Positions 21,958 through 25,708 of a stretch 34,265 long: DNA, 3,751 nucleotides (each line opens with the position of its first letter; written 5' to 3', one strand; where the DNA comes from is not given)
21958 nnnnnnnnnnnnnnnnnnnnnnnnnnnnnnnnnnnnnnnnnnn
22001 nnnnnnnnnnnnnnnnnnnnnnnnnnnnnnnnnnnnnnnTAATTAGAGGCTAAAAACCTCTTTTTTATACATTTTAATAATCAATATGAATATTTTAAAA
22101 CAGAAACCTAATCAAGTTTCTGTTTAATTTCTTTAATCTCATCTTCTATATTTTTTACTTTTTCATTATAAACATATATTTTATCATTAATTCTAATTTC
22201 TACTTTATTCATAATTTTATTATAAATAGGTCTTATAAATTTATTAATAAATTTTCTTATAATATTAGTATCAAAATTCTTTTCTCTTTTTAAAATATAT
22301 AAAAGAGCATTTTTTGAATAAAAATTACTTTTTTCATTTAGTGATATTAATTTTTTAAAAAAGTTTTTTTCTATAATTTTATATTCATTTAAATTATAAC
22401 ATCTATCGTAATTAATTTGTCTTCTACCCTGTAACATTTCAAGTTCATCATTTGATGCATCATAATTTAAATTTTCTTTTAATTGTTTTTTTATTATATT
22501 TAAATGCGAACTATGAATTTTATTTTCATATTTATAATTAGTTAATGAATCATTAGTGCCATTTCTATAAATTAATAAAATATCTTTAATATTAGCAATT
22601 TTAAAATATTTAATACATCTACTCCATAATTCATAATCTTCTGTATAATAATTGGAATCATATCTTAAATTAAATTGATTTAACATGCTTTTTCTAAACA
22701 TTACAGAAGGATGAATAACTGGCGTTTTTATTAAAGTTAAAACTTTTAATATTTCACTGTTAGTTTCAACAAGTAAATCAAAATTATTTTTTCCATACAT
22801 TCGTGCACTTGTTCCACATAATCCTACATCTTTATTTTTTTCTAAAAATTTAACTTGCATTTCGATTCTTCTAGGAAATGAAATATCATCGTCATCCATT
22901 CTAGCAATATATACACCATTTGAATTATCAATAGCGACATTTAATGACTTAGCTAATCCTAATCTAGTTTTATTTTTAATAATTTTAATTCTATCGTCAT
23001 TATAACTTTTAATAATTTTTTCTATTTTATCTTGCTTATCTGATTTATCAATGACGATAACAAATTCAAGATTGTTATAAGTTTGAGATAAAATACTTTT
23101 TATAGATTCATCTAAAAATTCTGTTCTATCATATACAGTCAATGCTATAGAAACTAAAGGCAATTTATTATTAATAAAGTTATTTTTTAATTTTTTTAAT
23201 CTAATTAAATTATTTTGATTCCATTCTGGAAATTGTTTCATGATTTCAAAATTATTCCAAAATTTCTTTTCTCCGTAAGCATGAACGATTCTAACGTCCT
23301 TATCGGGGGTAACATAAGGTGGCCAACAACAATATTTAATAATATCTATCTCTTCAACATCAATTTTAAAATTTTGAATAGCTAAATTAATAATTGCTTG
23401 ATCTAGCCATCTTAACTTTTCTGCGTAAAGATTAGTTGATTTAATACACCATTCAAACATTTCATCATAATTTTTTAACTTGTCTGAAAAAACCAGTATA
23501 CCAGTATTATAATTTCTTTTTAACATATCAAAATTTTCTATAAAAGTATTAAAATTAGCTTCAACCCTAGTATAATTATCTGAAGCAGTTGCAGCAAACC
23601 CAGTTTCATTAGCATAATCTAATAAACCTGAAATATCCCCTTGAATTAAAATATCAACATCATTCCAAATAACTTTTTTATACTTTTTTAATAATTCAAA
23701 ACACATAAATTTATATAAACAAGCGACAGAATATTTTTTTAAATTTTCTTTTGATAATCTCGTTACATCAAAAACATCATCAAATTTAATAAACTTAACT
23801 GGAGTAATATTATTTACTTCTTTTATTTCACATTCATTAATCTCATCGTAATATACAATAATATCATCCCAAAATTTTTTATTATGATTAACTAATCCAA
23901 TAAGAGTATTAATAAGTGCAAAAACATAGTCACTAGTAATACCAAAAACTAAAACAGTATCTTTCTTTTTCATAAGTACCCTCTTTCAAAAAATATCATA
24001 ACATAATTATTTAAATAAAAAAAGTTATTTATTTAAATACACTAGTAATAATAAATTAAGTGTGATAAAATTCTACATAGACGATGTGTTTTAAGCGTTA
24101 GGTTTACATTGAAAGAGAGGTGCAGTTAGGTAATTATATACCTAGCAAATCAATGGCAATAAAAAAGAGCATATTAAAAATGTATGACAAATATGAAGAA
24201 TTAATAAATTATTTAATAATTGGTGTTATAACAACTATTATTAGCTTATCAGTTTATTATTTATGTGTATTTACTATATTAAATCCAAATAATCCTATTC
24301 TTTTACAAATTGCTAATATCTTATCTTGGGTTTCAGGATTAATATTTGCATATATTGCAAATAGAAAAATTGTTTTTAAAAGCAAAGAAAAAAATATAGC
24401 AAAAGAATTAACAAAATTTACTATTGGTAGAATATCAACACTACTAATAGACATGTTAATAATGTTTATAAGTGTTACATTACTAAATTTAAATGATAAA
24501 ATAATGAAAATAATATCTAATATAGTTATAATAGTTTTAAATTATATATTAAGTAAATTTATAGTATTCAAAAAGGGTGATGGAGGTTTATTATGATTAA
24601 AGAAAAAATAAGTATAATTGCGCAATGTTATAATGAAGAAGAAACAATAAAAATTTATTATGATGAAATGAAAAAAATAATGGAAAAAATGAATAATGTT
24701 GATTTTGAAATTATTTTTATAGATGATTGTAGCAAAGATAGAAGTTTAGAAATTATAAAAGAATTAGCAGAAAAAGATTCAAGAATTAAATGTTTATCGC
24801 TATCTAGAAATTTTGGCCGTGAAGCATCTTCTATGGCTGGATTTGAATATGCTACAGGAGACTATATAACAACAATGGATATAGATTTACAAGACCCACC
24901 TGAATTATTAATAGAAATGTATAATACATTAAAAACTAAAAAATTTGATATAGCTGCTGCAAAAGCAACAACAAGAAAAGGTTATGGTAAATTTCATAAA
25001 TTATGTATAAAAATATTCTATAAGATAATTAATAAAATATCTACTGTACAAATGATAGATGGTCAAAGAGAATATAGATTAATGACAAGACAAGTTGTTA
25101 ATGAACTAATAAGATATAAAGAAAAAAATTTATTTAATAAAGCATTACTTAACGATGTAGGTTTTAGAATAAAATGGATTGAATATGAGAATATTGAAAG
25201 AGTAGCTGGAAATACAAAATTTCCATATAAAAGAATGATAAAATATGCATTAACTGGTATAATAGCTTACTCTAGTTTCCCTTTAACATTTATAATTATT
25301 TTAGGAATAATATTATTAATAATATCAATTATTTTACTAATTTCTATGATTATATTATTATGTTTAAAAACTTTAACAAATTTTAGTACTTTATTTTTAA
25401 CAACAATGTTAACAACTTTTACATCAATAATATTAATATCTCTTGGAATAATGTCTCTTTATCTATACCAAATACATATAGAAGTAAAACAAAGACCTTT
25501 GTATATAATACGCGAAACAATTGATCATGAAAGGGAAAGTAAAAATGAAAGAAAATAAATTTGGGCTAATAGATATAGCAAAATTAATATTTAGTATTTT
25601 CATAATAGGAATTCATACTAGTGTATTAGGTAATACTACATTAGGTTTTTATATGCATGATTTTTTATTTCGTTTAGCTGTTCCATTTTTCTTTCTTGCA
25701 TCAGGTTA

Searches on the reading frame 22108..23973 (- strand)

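Call 6: search_protein_families(library=pfam, proteins=[window:22108-23973:-])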
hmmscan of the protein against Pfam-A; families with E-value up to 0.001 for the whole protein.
window:22108-23973:- (621 aa): 3 families
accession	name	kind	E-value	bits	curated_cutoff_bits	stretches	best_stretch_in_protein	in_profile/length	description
PF00535.33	Glycos_transf_2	-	1.8e-26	93.5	23.3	1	275-429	1-162/168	Glycosyl transferase family 2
PF01501.26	Glyco_transf_8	-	2.1e-21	77.1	24.3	1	8-241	2-251/253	Glycosyl transferase family 8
PF13641.12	Glyco_tranf_2_3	-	6.4e-11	43.1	27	1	274-454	3-195/230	Glycosyltransferase like family 2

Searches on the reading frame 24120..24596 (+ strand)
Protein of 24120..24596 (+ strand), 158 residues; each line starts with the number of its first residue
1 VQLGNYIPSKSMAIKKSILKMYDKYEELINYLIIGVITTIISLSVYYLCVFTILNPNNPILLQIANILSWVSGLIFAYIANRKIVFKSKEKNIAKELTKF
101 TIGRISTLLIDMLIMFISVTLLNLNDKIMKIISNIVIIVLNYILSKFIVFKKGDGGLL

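Call 6: search_protein_families(library=pfam, proteins=[window:24120-24596:+])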
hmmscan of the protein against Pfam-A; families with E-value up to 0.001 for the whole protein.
window:24120-24596:+ (158 aa): 1 family
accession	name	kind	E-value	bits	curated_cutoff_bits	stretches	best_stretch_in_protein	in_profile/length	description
PF04138.20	GtrA_DPMS_TM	-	2.1e-23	83.2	26.1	1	31-150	2-117/117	GtrA/DPMS, transmembrane domain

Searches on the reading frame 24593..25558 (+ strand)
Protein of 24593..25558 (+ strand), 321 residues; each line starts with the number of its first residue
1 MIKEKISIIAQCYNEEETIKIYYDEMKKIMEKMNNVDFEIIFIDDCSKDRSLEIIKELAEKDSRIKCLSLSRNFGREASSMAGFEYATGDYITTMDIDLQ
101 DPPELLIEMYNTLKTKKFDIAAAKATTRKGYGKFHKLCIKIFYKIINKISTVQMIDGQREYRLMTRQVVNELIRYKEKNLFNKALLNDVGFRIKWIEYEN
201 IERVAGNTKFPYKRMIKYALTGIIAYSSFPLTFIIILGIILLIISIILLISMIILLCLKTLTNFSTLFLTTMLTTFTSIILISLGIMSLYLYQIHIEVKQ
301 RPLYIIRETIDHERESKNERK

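Call 6: search_protein_families(library=pfam, proteins=[window:24593-25558:+])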
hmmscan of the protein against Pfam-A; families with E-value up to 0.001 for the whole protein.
window:24593-25558:+ (321 aa): 2 families
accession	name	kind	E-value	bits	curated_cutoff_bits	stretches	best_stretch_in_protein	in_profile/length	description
PF00535.33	Glycos_transf_2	-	1.5e-28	100.3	23.3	1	7-171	1-166/168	Glycosyl transferase family 2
PF10111.15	Glyco_tranf_2_2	-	4.6e-06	26.8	27.3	1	12-109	6-102/276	Glycosyltransferase like family 2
